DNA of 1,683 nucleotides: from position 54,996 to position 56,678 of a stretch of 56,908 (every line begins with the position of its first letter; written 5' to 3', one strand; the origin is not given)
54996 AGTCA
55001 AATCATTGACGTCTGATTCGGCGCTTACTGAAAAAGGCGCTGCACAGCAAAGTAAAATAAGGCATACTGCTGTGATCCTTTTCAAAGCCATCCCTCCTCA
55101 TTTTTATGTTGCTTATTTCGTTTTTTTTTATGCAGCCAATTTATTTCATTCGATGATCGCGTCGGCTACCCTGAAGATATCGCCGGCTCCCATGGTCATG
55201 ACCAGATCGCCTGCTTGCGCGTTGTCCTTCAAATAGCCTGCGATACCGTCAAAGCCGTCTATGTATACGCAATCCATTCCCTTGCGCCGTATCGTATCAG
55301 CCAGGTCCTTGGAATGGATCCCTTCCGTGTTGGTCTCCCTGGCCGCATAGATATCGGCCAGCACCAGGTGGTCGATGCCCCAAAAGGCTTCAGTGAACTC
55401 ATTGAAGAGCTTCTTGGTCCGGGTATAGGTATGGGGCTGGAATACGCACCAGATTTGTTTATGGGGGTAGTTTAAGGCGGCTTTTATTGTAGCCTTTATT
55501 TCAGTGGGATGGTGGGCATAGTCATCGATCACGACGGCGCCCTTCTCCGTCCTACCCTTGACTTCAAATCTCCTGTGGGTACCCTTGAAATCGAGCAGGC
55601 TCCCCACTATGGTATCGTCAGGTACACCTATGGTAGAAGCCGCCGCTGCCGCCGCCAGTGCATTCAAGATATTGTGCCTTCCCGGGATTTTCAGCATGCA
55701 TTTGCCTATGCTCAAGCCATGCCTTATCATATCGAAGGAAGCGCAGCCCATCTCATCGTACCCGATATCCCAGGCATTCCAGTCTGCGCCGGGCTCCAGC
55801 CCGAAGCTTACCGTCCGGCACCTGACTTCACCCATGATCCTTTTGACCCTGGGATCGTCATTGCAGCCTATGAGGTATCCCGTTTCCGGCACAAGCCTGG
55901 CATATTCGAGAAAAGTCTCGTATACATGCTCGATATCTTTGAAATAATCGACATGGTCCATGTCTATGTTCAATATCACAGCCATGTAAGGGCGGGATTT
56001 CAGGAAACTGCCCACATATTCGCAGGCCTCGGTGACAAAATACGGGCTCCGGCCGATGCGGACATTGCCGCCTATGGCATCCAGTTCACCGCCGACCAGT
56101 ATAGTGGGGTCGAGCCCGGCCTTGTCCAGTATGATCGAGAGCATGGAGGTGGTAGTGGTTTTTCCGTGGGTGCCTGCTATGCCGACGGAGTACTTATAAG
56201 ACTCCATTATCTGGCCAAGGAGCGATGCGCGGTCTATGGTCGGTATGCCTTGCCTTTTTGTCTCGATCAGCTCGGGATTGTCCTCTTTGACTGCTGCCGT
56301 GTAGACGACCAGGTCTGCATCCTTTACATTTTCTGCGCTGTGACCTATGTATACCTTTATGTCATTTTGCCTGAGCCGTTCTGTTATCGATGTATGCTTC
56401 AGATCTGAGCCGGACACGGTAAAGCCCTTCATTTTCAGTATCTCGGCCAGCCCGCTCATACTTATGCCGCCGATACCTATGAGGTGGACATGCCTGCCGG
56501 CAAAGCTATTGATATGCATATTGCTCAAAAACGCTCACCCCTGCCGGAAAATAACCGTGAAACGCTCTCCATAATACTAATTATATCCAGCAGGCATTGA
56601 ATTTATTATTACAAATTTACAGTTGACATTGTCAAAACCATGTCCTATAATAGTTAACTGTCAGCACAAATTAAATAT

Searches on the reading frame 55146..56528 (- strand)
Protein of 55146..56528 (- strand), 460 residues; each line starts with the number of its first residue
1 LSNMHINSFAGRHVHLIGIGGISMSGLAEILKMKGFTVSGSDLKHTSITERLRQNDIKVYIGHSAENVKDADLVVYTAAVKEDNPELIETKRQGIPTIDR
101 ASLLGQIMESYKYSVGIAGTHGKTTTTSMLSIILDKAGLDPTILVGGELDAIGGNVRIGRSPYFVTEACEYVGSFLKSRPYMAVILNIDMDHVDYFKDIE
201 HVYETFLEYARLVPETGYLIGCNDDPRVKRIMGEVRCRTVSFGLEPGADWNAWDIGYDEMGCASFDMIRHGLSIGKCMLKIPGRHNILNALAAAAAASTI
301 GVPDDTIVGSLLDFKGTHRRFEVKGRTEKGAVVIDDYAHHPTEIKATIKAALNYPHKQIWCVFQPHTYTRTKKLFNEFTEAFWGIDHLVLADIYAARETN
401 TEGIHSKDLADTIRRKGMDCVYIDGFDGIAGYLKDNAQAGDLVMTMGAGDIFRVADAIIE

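Call 86: search_protein_families(library=pfam, proteins=[window:55146-56528:-], max_evalue=0.1)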
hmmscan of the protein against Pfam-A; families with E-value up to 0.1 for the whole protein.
window:55146-56528:- (460 aa): 3 families
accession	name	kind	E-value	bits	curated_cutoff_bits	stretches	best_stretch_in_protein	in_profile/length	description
PF01225.30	Mur_ligase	-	7.1e-29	100.5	21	1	13-111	1-94/95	Mur ligase family, catalytic domain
PF08245.18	Mur_ligase_M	-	6.5e-28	98.5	24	1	117-297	1-200/200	Mur ligase middle domain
PF02875.26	Mur_ligase_C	-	3.9e-23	83.1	28.4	1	319-449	1-127/127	Mur ligase, glutamate ligase domain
